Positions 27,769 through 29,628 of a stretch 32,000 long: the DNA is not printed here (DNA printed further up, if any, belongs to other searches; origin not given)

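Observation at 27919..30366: Orphan 815-aa protein: intact CHAT (caspase-like) protease domain fused to an unrecognisable ~480-aa N-terminal region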

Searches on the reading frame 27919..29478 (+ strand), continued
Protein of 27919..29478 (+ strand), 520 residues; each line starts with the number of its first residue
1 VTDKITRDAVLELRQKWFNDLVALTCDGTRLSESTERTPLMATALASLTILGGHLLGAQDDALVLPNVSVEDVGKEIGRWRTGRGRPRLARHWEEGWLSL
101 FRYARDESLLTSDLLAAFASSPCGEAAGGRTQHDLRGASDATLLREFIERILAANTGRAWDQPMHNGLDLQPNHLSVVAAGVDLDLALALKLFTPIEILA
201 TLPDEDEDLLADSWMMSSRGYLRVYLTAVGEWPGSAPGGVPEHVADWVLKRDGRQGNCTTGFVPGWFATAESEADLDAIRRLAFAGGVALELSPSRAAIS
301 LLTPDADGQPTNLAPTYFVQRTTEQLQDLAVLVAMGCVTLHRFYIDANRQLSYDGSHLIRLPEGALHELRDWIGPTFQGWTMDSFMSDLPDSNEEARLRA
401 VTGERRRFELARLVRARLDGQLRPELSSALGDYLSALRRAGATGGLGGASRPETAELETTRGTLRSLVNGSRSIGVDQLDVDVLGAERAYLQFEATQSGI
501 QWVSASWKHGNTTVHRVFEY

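Call 73: search_protein_families(library=padloc, proteins=[L007:7708-9381:-, L007:6624-7712:-, L009:5312-7018:-, L009:3951-5324:-, L006:3461-5587:+, L010:12508-16443:-, L015:14898-16529:-, L018:2804-6664:-, L017:16182-16898:+, L002:7509-8744:+], max_evalue=0.00001)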
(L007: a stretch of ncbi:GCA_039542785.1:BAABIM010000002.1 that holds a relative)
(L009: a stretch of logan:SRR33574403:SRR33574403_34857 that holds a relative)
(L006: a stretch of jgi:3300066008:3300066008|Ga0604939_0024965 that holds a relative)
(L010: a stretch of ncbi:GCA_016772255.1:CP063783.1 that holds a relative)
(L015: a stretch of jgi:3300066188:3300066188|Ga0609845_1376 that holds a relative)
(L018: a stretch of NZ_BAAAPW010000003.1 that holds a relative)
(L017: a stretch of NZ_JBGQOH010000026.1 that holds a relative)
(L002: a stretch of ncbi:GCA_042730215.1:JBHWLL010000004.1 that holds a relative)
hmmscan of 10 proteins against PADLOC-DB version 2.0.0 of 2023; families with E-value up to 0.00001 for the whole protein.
L007:7708-9381:- (558 aa): 87 families (the best 25 are shown)
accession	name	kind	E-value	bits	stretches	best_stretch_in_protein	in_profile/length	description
PDLC00098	GajA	-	3.6e-173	575.1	1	17-554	1-532/534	AAA ATPase domain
PDLC00102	GajA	-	5.8e-163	541.2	1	18-554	2-530/532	AAA ATPase domain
PDLC00078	GajA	-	8.4e-32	108.6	2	306-554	316-577/580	AAA ATPase domain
PDLC00091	GajA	-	3.2e-23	80.4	2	306-449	292-447/627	AAA ATPase domain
PDLC00069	GajA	-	8.9e-23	78.6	2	19-116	3-88/687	AAA ATPase domain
PDLC00096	GajA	-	1.8e-22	77.8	2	304-448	282-434/630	AAA ATPase domain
PDLC04168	GajA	-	3.5e-22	76.8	2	18-68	3-53/570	-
PDLC02979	AriA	-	4.3e-22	77.4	2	18-65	1-49/373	-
PDLC00077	GajA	-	4.8e-21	73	2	311-513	334-547/616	AAA ATPase domain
PDLC00067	GajA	-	5e-21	72.8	2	313-525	307-529/604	AAA ATPase domain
PDLC00071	GajA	-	5.2e-21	73.1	2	309-449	272-421/588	AAA ATPase domain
PDLC00070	GajA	-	5.7e-21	72.8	2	306-473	286-461/596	AAA ATPase domain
PDLC00092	GajA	-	9.9e-20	68.6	2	304-504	307-515/604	AAA ATPase domain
PDLC00099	GajA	-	2e-19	68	2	19-65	3-55/626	AAA ATPase domain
PDLC00072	GajA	-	2e-19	67.5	2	306-444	342-482/709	AAA ATPase domain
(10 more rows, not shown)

L007:6624-7712:- (363 aa): 20 families
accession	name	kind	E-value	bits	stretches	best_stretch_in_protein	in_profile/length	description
PDLC00140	GajB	-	5.5e-100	333.1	1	2-346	3-349/365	UrvD helicase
PDLC00148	GajB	-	2.7e-95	317.5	1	2-358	3-367/369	UrvD helicase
PDLC00120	GajB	-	6.7e-23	79.5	2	126-231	142-236/458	UrvD helicase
PDLC00118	GajB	-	1.8e-12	44.9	1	2-237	7-241/515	UrvD helicase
PDLC00119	GajB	-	7.5e-10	36.4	0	17-84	39-103/565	UrvD helicase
PDLC00106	GajB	-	1.2e-09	35.2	1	129-253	195-308/577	UrvD helicase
PDLC00132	GajB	-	1.5e-09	35.1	1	131-189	206-265/625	UrvD helicase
PDLC00123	GajB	-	1.5e-09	35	1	133-241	170-267/540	UrvD helicase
PDLC00117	GajB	-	2.9e-09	34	0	287-346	515-576/604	UrvD helicase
PDLC00136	GajB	-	1e-08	32.5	0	126-181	193-248/570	UrvD helicase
PDLC00129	GajB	-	1.2e-08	32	1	130-264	217-338/594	UrvD helicase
PDLC00112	GajB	-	1.6e-07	28.4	0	133-179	205-251/581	UrvD helicase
PDLC00109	GajB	-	1.8e-07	28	0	132-233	168-255/647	UrvD helicase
PDLC04173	GajB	-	2.8e-07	27.8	0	6-49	15-58/471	-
PDLC03802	RTasHel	-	4.3e-07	27.1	0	130-212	183-257/675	DRT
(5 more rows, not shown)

L009:5312-7018:- (569 aa): 69 families (the best 25 are shown)
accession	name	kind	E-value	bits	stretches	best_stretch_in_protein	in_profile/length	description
PDLC04168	GajA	-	4.1e-153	509.1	1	2-568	7-568/570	-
PDLC04169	GajA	-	3.4e-85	285.1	1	137-546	3-410/434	-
PDLC04170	GajA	-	2.4e-39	133.4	1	2-425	6-437/565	-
PDLC02980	AriA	-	1.8e-20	72.1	1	21-318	1-303/304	-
PDLC00086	GajA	-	3.3e-20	70.4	1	263-425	296-466/600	AAA ATPase domain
PDLC02358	Old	-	1e-18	65.5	1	245-427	250-452/578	Old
PDLC02979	AriA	-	1.2e-17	62.7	2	233-317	290-372/373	-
PDLC00096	GajA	-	5.9e-15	53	1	2-366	6-394/630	AAA ATPase domain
PDLC00071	GajA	-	8.8e-14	49.2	1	153-370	152-384/588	AAA ATPase domain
PDLC04135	mad3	-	9e-14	49.8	1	2-345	5-353/374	mads_3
PDLC00062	GajA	-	7.2e-13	45.8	0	2-58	6-64/639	AAA ATPase domain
PDLC00099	GajA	-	7.7e-13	46.3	1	248-322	272-348/626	AAA ATPase domain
PDLC00102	GajA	-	3.4e-12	43.6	1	220-334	236-347/532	AAA ATPase domain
PDLC02336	AbiLi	-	5.3e-12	44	1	245-322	223-297/340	AbiLi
PDLC04608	PDC-M38A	-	6.3e-12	43.8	1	241-315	242-313/367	-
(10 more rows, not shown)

L009:3951-5324:- (458 aa): 29 families (the best 25 are shown)
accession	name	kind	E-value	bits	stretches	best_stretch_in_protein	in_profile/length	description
PDLC04173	GajB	-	1.5e-99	332.1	1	10-454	5-460/471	-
PDLC04171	GajB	-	9.2e-39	131.5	1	9-372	6-383/392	-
PDLC04172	GajB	-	1.3e-37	128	2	19-212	10-213/505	-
PDLC03802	RTasHel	-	6e-15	53.1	1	111-163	182-235/675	DRT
PDLC00122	GajB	-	6.8e-13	46.3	0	120-167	161-211/502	UrvD helicase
PDLC00119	GajB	-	2.6e-12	44.5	1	111-164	208-262/565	UrvD helicase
PDLC00104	GajB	-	3.8e-12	43.7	1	111-163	155-207/574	UrvD helicase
PDLC00109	GajB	-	2.7e-10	37.3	0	19-84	11-77/647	UrvD helicase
PDLC00107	GajB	-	2.8e-10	37.5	1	113-191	207-287/587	UrvD helicase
PDLC00123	GajB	-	8.4e-10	35.9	1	112-164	167-220/540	UrvD helicase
PDLC00120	GajB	-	1.3e-09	35.8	0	438-456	413-431/458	UrvD helicase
PDLC00131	GajB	-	1.9e-09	35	1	113-180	238-306/647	UrvD helicase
PDLC00135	GajB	-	2.1e-09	34.8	1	112-166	160-218/603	UrvD helicase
PDLC00125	GajB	-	2.2e-09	34.6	1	113-164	220-274/669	UrvD helicase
PDLC00132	GajB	-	2.4e-09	34.4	1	112-165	205-260/625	UrvD helicase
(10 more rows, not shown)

L006:3461-5587:+ (709 aa): 34 families (the best 25 are shown)
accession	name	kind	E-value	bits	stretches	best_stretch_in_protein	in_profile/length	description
PDLC02693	Orf5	-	9.4e-85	283.6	1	12-593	3-542/543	Orf5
PDLC04155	HEC-06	-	1e-59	200.6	1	10-595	14-560/562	-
PDLC04154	HEC-06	-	5.6e-59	198.3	1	2-595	8-566/569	-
PDLC04157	HEC-06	-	5.8e-59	198.1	1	16-594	21-556/558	-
PDLC03655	mREase_IV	-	1.3e-55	187.1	3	167-511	182-521/629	Type IV methyl-directed restriction enzyme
PDLC02687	Orf5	-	7.4e-51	171.5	1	2-575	2-540/543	Orf5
PDLC02700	Orf5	-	7.5e-42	141.8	1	16-593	10-555/555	Orf5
PDLC02695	Orf5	-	1e-37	127.8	2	9-260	11-271/601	Orf5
PDLC02701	Orf5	-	3e-34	116.5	2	11-333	13-332/596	Orf5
PDLC02702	Orf5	-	1.5e-27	94.6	1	17-594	2-542/543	Orf5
PDLC02691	Orf5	-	1e-26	91.7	2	14-252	17-260/579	Orf5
PDLC02686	Orf5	-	1.8e-24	84.2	2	10-241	12-237/566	Orf5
PDLC02789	SspE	-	1.5e-21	74.7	2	17-95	19-104/749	SspE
PDLC02692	Orf5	-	2.8e-21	73.8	1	17-593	7-556/558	Orf5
PDLC02786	SspE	-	6.1e-19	65.8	2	17-116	23-123/766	SspE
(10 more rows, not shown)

L010:12508-16443:- (1312 aa): 0 families

L015:14898-16529:- (544 aa): 2 families
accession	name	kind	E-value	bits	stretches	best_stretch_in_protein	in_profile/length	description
PDLC04139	mad7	-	6.1e-93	310.5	1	13-531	1-504/504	mads_7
PDLC02799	SspG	-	2.3e-08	31.5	0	460-523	428-490/498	SspG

L018:2804-6664:- (1287 aa): 0 families

L017:16182-16898:+ (239 aa): 0 families

L002:7509-8744:+ (412 aa): 3 families
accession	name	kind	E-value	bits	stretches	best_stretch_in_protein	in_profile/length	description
PDLC03203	mREase_II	-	4.1e-158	524.7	1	4-389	3-391/393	Type II methyl-directed restriction enzyme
PDLC03206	mREase_II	-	9.4e-35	118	1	66-383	77-411/434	Type II methyl-directed restriction enzyme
PDLC04806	PDC-S02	-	3.6e-06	24.5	1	235-374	173-305/324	-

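Call 80: search_dna_similar(query=P0007, collection=plasmids, mode=protein, max_evalue=1e-10, max_rows=15)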
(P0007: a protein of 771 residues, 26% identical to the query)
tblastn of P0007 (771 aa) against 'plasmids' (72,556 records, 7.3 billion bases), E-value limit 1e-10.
No match.

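Call 82: find_related_loci(query=A3, collection=viral_contigs, flank=10000)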
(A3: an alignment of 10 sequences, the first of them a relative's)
Query A3 (814 aa) in viral_contigs; peptide patterns used: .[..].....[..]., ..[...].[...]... (x = any residue, [..] = any of these).
5 stretches matched a pattern, but none encodes a relative of the query by tblastn (E <= 1e-3).

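Call 89: search_protein_families(library=phrogs, alignment_id=A2, max_evalue=0.1)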
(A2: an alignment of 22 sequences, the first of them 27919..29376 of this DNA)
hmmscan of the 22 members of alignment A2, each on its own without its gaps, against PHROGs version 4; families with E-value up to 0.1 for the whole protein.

A. member 1, window:27919-29376:+ (486 aa): 0 families

B. families by the number of members that match (of 22 scanned): 2 families
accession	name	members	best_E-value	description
phrog_20124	-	1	0.00056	-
phrog_21026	-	1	0.064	-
